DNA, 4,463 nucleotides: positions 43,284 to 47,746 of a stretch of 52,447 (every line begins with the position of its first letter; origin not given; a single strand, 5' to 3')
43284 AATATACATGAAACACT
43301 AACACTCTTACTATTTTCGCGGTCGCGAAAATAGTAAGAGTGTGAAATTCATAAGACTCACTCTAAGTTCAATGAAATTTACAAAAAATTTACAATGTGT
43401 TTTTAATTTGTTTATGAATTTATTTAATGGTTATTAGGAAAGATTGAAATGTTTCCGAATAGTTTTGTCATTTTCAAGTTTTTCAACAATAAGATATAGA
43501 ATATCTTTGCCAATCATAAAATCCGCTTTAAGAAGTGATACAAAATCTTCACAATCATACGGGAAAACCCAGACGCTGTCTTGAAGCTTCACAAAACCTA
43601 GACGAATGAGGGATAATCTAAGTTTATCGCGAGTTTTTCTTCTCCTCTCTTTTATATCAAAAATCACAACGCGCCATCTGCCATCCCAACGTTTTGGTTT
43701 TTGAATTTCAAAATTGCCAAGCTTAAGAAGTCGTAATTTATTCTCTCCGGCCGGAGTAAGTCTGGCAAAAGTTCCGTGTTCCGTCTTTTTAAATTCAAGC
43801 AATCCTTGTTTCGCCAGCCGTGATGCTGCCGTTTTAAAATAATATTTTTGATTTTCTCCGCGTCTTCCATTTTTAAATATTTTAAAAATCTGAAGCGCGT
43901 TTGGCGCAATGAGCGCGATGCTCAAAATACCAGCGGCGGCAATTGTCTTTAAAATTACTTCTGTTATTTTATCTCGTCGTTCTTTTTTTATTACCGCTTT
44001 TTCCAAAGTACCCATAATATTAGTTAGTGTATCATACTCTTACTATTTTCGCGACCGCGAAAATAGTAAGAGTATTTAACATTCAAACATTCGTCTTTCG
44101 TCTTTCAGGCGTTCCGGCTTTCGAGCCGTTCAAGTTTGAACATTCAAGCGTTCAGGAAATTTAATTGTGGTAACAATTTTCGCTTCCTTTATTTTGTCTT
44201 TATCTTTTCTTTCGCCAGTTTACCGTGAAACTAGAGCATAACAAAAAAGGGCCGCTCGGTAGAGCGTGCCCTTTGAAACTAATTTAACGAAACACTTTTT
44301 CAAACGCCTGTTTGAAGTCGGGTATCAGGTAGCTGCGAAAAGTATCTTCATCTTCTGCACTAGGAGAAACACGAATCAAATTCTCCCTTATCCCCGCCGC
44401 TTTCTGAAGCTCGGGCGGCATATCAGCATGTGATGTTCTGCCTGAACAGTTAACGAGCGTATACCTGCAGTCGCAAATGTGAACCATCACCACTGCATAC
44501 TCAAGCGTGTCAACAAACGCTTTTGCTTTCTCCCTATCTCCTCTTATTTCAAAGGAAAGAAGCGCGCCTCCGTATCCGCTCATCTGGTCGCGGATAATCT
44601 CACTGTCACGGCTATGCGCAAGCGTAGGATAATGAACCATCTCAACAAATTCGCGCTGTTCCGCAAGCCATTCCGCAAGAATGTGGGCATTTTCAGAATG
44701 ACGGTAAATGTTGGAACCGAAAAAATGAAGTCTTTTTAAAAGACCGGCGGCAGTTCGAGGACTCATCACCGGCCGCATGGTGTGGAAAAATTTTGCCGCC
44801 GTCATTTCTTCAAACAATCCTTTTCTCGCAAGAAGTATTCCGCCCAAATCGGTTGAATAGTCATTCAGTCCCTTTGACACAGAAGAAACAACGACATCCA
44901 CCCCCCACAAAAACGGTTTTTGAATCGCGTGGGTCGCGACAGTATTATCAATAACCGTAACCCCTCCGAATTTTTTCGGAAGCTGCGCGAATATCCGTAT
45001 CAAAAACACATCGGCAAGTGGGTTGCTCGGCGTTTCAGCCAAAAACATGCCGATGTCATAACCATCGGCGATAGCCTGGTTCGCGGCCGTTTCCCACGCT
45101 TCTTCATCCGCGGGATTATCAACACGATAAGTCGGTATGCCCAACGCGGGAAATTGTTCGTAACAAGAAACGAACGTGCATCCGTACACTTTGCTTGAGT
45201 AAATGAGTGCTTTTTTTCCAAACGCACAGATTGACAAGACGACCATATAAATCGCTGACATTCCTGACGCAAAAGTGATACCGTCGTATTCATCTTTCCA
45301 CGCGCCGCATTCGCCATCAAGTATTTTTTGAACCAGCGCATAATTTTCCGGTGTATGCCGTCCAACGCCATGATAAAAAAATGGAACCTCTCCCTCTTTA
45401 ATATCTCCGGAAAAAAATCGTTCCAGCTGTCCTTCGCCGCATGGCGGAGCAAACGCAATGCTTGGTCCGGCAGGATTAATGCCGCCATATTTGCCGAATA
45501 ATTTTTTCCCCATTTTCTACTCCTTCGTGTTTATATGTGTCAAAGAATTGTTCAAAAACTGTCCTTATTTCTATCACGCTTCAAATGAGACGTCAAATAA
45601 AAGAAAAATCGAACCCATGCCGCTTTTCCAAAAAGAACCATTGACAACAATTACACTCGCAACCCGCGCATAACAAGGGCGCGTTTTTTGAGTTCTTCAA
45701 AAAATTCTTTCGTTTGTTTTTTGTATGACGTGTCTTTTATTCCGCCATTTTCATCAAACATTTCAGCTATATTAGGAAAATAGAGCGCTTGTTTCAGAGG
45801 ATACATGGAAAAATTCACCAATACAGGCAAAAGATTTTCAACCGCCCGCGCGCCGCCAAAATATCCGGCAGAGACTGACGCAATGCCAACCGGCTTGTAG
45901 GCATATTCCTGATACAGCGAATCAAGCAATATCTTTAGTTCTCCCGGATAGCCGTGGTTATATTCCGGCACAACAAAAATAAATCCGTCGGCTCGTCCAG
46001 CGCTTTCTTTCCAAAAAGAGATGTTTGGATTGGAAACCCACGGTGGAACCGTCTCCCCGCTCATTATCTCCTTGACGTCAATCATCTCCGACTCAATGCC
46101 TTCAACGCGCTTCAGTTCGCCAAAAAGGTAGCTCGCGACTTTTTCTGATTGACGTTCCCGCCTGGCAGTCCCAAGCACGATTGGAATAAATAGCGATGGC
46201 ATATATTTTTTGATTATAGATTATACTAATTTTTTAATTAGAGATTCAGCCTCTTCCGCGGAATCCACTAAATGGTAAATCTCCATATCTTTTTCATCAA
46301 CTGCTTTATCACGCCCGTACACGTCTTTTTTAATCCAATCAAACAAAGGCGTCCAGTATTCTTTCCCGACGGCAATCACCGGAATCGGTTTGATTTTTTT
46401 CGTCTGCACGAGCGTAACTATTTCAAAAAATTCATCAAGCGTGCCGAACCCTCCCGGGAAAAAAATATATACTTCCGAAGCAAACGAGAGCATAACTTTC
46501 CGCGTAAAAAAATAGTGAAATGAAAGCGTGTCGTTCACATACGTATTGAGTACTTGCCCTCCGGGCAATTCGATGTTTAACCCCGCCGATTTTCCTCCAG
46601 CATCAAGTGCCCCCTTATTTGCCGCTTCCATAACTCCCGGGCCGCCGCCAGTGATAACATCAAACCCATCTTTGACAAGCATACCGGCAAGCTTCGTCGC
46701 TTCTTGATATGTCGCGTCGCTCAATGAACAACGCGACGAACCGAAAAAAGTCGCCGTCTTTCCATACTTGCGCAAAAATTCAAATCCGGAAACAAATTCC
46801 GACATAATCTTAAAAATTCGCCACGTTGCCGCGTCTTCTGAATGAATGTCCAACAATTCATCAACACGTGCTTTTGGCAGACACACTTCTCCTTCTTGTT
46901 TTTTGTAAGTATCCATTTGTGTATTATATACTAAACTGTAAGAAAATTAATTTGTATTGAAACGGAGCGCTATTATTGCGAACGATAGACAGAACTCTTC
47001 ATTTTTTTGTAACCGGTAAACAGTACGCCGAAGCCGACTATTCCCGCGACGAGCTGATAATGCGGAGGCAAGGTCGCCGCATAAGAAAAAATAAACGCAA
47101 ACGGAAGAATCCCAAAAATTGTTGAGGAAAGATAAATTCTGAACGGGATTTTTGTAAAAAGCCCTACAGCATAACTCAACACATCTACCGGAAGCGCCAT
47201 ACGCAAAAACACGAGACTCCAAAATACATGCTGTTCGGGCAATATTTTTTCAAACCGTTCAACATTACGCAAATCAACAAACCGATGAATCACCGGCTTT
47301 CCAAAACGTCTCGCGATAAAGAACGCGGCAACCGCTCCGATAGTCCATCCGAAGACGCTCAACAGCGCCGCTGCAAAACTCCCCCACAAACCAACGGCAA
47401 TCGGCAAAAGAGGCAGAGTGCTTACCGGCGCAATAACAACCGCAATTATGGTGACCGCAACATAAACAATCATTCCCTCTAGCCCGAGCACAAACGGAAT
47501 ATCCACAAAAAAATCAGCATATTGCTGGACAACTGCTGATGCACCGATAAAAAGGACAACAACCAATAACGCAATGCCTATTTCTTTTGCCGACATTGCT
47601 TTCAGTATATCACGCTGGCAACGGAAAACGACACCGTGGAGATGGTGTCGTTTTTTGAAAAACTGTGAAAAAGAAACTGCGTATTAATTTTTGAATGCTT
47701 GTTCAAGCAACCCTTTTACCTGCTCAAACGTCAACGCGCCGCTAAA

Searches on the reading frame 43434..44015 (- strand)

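Call 39: search_protein_families(library=pfam, proteins=[window:43434-44015:-], max_evalue=0.001)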
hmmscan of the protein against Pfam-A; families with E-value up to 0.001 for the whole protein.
window:43434-44015:- (193 aa): 1 family
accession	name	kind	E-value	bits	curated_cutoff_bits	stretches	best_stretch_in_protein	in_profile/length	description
PF20803.2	PaaX_M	-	1.6e-20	73.4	24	1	108-181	2-75/83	PaaX protein central Cas2-like domain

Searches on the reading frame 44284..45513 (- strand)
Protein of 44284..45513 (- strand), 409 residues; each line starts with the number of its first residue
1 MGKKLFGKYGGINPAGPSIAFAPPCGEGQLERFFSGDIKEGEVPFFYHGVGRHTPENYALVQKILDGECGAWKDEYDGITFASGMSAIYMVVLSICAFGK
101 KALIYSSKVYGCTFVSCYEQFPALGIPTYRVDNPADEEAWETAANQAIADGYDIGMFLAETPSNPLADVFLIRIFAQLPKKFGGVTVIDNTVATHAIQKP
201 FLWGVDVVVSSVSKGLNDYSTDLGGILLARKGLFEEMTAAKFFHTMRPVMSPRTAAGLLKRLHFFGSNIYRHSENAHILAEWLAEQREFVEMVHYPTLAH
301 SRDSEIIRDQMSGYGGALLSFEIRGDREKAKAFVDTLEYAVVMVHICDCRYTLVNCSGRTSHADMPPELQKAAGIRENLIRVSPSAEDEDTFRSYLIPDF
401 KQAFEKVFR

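Call 39: search_protein_families(library=pfam, proteins=[window:44284-45513:-], max_evalue=0.001)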
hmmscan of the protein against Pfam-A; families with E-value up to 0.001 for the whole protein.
window:44284-45513:- (409 aa): 1 family
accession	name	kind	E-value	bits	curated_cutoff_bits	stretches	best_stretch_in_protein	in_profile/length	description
PF01053.26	Cys_Met_Meta_PP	-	9.5e-58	196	27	1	71-405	63-381/381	Cys/Met metabolism PLP-dependent enzyme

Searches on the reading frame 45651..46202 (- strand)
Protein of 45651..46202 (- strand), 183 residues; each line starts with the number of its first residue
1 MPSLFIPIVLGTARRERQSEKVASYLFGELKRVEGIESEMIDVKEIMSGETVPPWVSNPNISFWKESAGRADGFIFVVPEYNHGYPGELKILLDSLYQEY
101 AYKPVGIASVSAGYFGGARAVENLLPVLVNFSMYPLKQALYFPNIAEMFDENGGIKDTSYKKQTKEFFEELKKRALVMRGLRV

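Call 39: search_protein_families(library=pfam, proteins=[window:45651-46202:-], max_evalue=0.001)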
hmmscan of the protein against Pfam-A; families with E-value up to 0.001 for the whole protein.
window:45651-46202:- (183 aa): 1 family
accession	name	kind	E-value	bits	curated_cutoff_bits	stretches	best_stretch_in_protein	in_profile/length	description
PF03358.20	FMN_red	-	8.2e-28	97.3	24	1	8-144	5-149/152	NADPH-dependent FMN reductase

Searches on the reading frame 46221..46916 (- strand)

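Call 39: search_protein_families(library=pfam, proteins=[window:46221-46916:-], max_evalue=0.001)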
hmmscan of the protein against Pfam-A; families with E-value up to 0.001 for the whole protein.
window:46221-46916:- (231 aa): 2 families
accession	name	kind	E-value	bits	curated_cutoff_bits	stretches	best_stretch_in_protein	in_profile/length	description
PF03641.19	Lysine_decarbox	-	1.3e-29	103.5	27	1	96-223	1-127/131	Possible lysine decarboxylase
PF18306.6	LDcluster4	-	2.1e-12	47.3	26.3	1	58-164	7-111/151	SLOG cluster4 family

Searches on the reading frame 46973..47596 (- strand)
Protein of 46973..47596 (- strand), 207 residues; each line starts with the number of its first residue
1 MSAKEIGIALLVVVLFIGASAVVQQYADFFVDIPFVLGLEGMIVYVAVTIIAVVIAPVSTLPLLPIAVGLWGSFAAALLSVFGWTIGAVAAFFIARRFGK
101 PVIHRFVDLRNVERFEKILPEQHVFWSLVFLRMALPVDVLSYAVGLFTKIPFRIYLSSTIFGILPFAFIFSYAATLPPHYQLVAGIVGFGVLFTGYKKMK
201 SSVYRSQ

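Call 39: search_protein_families(library=pfam, proteins=[window:46973-47596:-], max_evalue=0.001)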
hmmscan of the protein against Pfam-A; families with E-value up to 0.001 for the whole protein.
window:46973-47596:- (207 aa): 1 family
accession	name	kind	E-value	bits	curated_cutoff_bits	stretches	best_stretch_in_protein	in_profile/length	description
PF09335.16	VTT_dom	-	2.4e-16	60.7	33.9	1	62-173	5-120/123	VTT domain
